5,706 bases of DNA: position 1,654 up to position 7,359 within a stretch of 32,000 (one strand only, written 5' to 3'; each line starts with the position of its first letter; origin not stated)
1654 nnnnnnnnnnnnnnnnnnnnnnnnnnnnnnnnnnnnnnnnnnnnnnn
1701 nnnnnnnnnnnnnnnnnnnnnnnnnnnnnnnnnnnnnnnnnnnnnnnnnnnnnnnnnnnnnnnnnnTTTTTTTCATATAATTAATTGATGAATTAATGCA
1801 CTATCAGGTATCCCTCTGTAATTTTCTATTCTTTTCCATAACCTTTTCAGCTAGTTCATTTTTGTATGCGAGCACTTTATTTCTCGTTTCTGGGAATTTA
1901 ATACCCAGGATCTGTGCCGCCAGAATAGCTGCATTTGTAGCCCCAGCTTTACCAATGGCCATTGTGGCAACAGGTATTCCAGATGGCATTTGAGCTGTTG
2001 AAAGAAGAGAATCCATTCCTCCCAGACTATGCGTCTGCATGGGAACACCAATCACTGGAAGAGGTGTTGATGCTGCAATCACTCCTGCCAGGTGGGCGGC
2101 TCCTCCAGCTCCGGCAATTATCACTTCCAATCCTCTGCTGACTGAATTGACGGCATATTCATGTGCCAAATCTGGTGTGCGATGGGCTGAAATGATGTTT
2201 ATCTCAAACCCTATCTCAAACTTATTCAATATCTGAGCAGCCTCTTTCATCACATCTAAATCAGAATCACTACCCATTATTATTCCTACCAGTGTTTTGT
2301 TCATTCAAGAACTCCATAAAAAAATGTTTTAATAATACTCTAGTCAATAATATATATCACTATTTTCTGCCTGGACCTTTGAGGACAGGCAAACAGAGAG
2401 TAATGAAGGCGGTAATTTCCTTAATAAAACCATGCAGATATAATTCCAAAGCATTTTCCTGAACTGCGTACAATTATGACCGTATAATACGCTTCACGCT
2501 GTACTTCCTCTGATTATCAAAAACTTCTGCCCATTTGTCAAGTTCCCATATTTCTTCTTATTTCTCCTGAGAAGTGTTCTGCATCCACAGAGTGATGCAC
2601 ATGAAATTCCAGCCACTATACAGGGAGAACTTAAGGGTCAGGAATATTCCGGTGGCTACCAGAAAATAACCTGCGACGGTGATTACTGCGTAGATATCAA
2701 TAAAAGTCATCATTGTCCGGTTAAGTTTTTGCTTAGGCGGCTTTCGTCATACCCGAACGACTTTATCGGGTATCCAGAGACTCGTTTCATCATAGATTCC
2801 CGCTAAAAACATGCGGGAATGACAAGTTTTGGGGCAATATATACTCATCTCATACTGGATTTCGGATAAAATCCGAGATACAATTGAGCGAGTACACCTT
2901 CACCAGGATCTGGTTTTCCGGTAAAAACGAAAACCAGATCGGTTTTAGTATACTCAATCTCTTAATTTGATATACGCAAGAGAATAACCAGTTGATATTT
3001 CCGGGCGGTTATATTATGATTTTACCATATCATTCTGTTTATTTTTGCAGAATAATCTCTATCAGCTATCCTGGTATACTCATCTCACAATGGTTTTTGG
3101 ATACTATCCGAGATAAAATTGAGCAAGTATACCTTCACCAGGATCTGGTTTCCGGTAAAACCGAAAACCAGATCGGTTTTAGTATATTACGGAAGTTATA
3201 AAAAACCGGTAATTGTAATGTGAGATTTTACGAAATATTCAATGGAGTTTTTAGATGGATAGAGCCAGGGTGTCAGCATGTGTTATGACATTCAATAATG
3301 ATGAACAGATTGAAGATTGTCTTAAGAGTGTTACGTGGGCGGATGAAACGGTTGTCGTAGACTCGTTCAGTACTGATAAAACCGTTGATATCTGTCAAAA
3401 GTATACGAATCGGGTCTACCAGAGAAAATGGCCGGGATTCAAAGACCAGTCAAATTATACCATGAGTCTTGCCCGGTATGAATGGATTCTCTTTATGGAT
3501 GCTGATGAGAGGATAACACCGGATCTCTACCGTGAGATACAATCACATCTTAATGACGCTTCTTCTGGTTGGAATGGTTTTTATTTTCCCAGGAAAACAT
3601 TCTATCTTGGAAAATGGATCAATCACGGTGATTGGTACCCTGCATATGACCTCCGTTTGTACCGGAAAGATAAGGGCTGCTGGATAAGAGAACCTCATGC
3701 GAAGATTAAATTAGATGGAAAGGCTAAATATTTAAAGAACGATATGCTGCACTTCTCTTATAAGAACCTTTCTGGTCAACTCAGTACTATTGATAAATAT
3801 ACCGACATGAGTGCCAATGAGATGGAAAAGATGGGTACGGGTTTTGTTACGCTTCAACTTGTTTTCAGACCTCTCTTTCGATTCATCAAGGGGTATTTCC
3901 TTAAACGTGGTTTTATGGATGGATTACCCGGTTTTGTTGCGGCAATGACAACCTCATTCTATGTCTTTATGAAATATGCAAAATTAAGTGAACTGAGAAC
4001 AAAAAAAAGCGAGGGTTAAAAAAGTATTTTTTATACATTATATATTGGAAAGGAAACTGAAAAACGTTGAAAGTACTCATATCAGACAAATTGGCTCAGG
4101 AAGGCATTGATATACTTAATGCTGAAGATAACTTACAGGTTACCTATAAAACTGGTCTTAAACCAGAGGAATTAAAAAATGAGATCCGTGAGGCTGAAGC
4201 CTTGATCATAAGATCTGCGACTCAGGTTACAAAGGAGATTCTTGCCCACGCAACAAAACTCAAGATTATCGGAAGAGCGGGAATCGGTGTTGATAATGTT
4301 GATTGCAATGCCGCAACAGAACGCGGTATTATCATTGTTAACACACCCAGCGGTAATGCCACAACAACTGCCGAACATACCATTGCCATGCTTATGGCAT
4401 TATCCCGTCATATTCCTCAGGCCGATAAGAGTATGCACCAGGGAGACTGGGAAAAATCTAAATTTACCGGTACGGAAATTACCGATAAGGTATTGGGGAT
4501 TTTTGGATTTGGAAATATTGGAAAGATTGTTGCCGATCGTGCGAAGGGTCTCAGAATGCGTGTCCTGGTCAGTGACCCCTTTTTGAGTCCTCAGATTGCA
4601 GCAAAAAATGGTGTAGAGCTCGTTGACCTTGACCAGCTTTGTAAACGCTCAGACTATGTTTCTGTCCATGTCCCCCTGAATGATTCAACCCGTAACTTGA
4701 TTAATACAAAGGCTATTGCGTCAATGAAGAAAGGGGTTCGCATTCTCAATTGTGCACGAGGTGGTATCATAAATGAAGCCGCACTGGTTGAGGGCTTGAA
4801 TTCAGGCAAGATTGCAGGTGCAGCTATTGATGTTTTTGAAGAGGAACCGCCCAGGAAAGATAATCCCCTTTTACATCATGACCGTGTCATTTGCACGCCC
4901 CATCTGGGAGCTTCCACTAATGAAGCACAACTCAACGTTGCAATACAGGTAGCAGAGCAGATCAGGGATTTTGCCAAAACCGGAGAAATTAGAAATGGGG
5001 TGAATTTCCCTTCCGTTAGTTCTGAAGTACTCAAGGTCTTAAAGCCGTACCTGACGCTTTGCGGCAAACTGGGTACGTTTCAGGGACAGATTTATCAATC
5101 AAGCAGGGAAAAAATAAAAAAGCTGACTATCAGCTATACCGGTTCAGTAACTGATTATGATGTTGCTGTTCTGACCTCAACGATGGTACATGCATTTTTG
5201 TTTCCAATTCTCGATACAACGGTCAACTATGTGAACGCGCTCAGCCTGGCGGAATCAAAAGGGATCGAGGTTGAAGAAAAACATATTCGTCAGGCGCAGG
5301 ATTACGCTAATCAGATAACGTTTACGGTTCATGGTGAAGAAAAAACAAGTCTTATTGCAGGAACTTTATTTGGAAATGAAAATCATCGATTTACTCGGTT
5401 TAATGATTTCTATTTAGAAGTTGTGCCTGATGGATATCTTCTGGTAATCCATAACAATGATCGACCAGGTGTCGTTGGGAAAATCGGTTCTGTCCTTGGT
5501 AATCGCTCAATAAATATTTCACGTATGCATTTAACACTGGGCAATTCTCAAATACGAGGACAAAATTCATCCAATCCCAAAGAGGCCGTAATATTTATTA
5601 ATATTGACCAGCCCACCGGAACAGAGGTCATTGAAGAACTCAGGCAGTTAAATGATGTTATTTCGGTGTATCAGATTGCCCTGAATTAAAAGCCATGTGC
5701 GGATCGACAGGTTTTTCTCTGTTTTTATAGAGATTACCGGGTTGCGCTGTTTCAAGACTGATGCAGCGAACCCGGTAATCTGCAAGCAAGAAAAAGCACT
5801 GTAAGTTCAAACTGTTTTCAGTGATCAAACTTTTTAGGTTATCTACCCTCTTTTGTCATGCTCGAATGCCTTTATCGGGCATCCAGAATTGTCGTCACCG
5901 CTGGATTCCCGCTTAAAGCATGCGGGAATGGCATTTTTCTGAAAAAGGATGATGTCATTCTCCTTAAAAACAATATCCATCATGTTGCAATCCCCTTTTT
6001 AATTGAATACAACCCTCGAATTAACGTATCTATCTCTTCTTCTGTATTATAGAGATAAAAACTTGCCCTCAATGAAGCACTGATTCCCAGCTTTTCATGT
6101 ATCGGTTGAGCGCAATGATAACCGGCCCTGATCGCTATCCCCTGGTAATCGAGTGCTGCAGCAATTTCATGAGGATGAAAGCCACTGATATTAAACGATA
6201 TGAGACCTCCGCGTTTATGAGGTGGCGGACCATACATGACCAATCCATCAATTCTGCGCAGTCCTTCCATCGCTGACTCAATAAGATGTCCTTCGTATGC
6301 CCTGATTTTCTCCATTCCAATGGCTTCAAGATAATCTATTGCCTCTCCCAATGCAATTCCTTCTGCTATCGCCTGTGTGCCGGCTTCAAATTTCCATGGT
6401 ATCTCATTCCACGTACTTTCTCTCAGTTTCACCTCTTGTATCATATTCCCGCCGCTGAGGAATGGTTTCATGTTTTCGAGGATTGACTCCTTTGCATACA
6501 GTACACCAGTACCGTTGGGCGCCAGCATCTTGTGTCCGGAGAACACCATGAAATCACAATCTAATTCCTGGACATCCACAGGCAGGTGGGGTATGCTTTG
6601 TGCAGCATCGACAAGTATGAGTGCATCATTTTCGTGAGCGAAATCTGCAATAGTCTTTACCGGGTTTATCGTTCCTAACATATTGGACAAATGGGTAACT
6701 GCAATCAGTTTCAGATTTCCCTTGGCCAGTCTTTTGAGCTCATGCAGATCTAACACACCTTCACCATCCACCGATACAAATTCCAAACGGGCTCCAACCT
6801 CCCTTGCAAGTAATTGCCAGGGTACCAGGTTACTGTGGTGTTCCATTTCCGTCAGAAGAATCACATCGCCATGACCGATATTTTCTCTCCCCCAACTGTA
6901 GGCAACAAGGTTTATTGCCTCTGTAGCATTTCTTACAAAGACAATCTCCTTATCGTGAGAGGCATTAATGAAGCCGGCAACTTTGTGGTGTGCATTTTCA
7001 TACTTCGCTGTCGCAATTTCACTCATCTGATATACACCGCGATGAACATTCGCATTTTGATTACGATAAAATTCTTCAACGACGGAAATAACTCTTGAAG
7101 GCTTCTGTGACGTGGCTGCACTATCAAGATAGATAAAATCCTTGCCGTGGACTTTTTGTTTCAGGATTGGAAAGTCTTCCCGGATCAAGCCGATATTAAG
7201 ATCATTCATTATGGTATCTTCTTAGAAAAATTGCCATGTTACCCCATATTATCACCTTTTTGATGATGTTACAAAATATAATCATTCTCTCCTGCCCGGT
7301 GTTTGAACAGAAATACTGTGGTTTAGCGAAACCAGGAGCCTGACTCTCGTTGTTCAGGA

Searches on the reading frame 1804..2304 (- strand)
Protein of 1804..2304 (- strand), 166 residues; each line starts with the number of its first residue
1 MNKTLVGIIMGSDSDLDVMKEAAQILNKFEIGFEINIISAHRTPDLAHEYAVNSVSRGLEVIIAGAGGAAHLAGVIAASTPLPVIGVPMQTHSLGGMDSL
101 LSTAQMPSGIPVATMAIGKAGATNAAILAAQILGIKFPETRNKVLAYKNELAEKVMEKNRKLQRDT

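Call 25: search_protein_families(library=pfam, proteins=[window:1804-2304:-], max_evalue=0.001)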
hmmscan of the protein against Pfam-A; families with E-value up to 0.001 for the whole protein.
window:1804-2304:- (166 aa): 1 family
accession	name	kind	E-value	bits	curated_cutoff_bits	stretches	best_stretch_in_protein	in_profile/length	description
PF00731.26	AIRC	-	8.5e-61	204.3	30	1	6-153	2-147/148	AIR carboxylase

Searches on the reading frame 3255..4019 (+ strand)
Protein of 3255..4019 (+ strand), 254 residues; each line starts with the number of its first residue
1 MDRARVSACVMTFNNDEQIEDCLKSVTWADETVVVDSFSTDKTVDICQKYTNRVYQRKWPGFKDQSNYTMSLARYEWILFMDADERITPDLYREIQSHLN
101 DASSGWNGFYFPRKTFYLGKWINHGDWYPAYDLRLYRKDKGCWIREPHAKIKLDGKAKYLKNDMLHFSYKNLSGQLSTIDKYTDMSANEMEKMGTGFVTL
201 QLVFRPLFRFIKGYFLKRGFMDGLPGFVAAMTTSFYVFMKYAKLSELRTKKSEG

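Call 25: search_protein_families(library=pfam, proteins=[window:3255-4019:+], max_evalue=0.001)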
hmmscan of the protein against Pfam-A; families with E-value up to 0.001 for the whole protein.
window:3255-4019:+ (254 aa): 1 family
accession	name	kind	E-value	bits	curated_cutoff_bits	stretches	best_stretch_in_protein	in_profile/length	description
PF00535.33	Glycos_transf_2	-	2.8e-16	60.3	23.3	1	7-101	1-105/168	Glycosyl transferase family 2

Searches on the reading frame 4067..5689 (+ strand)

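Call 25: search_protein_families(library=pfam, proteins=[window:4067-5689:+], max_evalue=0.001)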
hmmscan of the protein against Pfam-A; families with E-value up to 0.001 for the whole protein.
window:4067-5689:+ (540 aa): 7 families
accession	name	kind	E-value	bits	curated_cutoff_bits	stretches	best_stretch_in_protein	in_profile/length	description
PF02826.25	2-Hacid_dh_C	-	1.3e-63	214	25.1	1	106-281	1-178/178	D-isomer specific 2-hydroxyacid dehydrogenase, NAD binding domain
PF00389.36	2-Hacid_dh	-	3.1e-39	134.2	24.6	1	3-313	1-134/134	D-isomer specific 2-hydroxyacid dehydrogenase, catalytic domain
PF19304.4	PGDH_inter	-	4e-28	98.4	27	1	325-444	2-117/119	D-3-phosphoglycerate dehydrogenase intervening domain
PF01842.31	ACT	-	1.6e-06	28.2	27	1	458-528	2-64/66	ACT domain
PF22629.2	ACT_AHAS_ss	-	0.00024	21.6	27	1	459-532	2-66/67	AHAS small subunit-like ACT domain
PF00670.27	AdoHcyase_NAD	-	0.00029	21.4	27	1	137-228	20-108/162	S-adenosyl-L-homocysteine hydrolase, NAD binding domain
PF07991.19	KARI_N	-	0.0006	19.9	20.6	0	138-234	2-98/165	Acetohydroxy acid isomeroreductase, NADPH-binding domain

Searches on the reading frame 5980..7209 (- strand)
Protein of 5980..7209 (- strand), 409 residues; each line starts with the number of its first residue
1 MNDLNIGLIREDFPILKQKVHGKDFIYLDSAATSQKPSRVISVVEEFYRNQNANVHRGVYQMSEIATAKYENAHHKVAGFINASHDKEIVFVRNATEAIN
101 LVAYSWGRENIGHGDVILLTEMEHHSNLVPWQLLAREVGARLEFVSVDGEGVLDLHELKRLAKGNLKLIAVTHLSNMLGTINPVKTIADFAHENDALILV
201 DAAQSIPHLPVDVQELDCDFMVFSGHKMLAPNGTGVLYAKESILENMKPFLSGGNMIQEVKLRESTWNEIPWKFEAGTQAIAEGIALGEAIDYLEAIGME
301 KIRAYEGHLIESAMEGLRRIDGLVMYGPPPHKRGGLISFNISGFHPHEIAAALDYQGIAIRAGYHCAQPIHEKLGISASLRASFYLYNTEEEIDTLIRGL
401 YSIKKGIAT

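Call 25: search_protein_families(library=pfam, proteins=[window:5980-7209:-], max_evalue=0.001)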
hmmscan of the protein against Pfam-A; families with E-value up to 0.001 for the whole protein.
window:5980-7209:- (409 aa): 4 families
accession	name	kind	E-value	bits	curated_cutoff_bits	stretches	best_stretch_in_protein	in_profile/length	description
PF00266.25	Aminotran_5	-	1.2e-145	485.6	21.5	1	26-396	1-371/371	Aminotransferase class-V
PF01041.23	DegT_DnrJ_EryC1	-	4.8e-06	26.5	19.8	1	80-207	33-151/360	DegT/DnrJ/EryC1/StrS aminotransferase family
PF00155.27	Aminotran_1_2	-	0.00047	19.9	19.7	1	78-203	55-187/361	Aminotransferase class I and II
PF01053.26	Cys_Met_Meta_PP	-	0.00049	19.2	27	1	143-230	120-201/381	Cys/Met metabolism PLP-dependent enzyme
